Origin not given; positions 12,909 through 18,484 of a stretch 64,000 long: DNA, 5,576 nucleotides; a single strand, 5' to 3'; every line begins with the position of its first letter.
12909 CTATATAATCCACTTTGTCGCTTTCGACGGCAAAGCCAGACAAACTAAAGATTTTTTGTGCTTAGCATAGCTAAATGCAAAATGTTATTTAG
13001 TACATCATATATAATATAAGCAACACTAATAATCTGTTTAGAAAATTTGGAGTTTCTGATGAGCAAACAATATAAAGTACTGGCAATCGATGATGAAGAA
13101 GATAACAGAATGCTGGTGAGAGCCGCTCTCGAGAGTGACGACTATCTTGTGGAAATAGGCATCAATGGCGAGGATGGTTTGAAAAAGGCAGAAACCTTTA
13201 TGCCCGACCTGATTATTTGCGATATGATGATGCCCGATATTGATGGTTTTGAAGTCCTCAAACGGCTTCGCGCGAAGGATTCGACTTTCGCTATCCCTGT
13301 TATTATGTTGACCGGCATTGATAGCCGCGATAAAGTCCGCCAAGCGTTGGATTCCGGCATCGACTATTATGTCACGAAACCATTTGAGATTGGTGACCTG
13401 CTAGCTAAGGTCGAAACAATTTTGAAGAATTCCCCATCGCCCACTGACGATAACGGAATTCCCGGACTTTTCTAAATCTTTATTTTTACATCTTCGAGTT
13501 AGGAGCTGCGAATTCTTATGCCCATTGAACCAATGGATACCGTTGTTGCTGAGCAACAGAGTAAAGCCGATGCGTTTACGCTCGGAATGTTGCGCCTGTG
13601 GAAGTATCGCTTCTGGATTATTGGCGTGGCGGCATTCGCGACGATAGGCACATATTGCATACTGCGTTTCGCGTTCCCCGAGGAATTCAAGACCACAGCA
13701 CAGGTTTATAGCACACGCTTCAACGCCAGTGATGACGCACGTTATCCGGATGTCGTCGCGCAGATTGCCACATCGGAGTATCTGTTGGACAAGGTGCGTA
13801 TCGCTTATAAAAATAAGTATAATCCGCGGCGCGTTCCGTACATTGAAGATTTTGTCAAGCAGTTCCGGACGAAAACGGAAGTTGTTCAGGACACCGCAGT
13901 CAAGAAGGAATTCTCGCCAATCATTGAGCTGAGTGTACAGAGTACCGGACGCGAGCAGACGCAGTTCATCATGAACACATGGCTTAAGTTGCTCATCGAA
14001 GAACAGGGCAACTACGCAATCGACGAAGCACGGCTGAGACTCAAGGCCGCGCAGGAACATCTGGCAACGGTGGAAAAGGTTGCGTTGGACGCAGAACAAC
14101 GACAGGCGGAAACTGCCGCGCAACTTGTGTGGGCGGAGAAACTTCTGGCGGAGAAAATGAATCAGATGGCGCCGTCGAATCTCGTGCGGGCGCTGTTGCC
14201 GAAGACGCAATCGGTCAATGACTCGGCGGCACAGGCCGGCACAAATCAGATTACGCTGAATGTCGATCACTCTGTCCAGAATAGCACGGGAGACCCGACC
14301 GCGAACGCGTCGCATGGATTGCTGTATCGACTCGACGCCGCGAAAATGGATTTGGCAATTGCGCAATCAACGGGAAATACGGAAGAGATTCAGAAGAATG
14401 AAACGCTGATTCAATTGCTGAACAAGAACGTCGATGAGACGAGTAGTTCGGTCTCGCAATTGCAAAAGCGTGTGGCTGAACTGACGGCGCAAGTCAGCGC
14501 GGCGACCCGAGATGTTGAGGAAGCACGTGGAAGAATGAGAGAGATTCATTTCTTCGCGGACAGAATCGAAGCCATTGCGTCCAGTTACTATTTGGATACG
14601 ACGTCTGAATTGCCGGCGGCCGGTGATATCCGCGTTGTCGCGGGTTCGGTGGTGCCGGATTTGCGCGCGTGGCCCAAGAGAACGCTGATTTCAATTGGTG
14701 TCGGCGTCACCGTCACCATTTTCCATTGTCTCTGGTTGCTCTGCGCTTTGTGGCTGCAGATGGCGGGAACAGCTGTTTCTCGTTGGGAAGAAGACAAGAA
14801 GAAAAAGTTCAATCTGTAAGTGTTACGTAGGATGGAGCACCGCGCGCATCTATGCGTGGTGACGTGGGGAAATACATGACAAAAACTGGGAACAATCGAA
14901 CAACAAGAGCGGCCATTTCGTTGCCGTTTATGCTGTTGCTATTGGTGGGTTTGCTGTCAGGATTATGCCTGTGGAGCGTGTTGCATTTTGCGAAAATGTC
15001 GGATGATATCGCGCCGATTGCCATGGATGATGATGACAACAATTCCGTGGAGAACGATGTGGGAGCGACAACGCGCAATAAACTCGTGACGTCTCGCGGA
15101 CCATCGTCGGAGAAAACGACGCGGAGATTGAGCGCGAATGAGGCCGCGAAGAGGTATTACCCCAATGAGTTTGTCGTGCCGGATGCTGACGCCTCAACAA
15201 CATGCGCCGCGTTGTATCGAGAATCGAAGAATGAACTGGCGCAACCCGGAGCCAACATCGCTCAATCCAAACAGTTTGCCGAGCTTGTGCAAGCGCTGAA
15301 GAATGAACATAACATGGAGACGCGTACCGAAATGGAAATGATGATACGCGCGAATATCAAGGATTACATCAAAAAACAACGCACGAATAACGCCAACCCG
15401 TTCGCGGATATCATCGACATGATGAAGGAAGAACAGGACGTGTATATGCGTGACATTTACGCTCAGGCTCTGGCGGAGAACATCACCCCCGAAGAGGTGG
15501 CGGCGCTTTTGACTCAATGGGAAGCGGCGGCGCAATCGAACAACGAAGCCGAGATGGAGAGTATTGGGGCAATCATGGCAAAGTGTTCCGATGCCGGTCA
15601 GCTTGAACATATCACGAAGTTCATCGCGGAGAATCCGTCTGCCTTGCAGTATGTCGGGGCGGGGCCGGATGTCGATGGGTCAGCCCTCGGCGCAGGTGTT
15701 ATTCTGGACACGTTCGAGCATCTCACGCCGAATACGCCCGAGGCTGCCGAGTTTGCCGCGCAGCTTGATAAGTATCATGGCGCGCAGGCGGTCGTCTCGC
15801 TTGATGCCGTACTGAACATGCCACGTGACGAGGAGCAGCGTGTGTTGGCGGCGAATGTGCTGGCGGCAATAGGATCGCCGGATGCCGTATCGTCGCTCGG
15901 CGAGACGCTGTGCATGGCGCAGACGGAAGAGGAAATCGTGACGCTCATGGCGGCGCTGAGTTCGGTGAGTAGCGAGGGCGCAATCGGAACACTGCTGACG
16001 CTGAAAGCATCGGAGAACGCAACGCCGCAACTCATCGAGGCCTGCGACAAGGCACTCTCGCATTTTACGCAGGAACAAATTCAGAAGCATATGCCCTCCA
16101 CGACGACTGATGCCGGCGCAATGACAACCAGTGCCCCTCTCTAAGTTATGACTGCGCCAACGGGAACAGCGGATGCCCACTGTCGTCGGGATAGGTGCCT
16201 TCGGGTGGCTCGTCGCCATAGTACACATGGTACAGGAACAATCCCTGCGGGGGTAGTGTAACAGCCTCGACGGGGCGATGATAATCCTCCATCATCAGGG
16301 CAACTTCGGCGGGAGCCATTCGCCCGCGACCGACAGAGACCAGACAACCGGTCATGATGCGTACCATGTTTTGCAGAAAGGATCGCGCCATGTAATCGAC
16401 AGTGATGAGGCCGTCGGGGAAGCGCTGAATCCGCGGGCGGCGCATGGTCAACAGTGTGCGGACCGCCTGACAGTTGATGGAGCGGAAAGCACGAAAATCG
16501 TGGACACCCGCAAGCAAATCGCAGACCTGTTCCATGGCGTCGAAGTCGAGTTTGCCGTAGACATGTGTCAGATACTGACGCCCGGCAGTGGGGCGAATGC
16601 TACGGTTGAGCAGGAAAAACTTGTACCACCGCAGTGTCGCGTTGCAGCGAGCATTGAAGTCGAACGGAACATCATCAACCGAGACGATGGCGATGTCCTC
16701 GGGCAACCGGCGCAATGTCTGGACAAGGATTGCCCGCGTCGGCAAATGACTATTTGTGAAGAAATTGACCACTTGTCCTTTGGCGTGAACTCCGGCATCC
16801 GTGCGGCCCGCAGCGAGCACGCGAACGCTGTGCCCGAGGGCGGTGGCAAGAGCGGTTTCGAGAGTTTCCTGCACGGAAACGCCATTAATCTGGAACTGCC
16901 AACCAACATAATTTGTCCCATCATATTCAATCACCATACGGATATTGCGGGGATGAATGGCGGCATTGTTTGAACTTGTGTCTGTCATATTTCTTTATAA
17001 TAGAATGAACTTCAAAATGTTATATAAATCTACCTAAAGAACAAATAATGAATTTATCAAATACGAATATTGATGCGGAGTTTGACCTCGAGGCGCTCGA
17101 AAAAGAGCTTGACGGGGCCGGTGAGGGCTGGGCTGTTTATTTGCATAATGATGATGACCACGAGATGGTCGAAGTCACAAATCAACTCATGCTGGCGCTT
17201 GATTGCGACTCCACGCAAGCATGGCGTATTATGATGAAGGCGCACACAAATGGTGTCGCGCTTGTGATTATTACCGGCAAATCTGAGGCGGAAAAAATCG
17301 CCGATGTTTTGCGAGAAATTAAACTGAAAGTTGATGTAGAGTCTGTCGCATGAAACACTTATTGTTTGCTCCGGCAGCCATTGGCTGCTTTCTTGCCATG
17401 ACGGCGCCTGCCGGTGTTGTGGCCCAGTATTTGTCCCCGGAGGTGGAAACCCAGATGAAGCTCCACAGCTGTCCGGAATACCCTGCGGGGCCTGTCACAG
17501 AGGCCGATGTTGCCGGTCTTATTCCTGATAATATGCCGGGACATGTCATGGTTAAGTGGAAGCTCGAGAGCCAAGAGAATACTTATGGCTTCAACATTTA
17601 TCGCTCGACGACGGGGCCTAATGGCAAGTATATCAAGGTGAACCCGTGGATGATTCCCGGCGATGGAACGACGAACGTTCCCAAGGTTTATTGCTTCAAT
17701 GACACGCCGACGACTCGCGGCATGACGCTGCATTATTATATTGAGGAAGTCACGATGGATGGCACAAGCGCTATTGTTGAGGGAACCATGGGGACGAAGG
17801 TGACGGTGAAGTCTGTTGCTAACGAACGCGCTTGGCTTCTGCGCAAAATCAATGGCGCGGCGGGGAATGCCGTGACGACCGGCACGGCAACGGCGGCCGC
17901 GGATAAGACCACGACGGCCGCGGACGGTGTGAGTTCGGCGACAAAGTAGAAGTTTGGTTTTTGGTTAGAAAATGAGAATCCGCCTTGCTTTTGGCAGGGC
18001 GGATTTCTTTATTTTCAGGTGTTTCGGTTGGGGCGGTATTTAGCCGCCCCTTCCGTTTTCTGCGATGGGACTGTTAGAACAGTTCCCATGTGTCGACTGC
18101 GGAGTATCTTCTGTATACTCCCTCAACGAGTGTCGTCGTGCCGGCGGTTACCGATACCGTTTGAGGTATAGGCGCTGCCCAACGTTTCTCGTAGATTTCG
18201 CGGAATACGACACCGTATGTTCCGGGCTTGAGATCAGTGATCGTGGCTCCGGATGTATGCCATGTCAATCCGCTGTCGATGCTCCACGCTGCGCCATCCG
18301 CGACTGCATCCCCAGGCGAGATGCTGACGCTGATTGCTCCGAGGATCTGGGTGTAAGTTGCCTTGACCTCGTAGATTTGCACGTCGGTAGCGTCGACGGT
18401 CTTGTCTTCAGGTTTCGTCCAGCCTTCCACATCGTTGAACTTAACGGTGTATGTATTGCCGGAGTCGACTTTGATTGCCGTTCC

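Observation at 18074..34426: Single 16.35-kb gene for a 5,450-aa secreted mosaic protein with four beta-helix modules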

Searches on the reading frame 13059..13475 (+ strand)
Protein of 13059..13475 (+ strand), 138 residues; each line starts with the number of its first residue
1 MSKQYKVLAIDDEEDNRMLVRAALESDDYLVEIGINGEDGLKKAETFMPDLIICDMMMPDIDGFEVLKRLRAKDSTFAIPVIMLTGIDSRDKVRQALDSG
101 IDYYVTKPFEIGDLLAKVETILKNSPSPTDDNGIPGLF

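Call 81: search_protein_families(library=pfam, proteins=[window:13059-13475:+], max_evalue=0.001)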
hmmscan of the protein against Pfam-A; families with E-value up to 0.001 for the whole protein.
window:13059-13475:+ (138 aa): 1 family
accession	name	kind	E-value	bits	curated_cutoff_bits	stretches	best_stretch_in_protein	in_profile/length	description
PF00072.30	Response_reg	-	6.8e-28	97.5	30.2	1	7-119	1-111/111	Response regulator receiver domain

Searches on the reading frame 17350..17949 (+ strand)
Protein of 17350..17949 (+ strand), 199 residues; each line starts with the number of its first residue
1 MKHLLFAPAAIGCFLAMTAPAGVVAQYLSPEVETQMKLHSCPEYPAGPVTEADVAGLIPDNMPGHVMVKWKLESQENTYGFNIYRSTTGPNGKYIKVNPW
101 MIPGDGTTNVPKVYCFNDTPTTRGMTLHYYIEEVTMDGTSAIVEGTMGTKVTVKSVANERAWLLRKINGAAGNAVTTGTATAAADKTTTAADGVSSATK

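Call 10: search_protein_families(library=pfam, proteins=[window:17350-17949:+], max_evalue=0.001)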
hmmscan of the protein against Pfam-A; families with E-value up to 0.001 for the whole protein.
window:17350-17949:+ (199 aa): 0 families

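Call 27: find_encoding_contigs(protein=window:17350-17949:+, flank=10000, max_places=6)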
Protein window:17350-17949:+ (199 aa): 23 contigs read that carry it; 6 places shown.
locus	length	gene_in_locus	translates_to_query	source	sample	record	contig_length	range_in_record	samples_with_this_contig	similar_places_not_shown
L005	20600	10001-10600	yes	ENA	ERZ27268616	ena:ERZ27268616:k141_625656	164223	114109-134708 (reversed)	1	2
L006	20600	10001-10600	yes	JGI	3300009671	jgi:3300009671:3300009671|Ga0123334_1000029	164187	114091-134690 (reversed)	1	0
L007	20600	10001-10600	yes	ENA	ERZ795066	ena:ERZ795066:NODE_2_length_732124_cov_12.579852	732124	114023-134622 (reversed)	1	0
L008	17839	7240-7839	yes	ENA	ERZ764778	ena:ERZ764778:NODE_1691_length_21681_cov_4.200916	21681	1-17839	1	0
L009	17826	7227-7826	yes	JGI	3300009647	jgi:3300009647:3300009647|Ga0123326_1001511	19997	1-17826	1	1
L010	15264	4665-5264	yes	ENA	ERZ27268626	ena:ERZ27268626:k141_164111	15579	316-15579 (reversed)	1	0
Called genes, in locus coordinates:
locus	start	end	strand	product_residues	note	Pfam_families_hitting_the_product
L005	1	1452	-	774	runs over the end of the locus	PF03477:ATP-cone, PF13597:NRDD, PF01228:Gly_radical (faint)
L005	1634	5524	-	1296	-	-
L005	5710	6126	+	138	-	PF00072:Response_reg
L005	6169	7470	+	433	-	-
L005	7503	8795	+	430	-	-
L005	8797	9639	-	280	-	PF01416:PseudoU_synth_1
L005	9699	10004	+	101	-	PF02617:ClpS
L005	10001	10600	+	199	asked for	-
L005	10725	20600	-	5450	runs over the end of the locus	PF07602:DUF1565 (weak), PF22842:Pel9A-like_beta_helix, PF07602:DUF1565 (weak), PF22842:Pel9A-like_beta_helix (weak)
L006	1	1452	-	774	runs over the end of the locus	PF03477:ATP-cone, PF13597:NRDD, PF01228:Gly_radical (faint)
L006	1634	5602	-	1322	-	-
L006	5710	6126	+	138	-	PF00072:Response_reg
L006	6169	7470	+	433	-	-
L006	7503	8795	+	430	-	-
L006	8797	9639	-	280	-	PF01416:PseudoU_synth_1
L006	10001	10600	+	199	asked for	-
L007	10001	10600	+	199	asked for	-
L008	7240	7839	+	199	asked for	-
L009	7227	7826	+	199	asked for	-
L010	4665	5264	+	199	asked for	-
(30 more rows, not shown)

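Call 47: search_protein_families(library=ncbifam, proteins=[window:17350-17949:+], max_evalue=0.01)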
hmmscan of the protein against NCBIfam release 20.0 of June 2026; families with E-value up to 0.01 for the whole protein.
window:17350-17949:+ (199 aa): 0 families

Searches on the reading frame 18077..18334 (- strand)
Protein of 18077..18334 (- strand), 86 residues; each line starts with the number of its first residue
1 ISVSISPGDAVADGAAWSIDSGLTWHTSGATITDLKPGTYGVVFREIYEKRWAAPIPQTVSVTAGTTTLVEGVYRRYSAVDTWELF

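Call 39: search_protein_families(library=pfam, proteins=[window:18077-18334:-], max_evalue=1)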
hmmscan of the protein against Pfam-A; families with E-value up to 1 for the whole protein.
window:18077-18334:- (86 aa): 1 family
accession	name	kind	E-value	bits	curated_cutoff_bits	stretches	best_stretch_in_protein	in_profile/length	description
PF14686.12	fn3_3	-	0.081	13.1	24.4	1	30-68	37-73/75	Polysaccharide lyase family 4, domain II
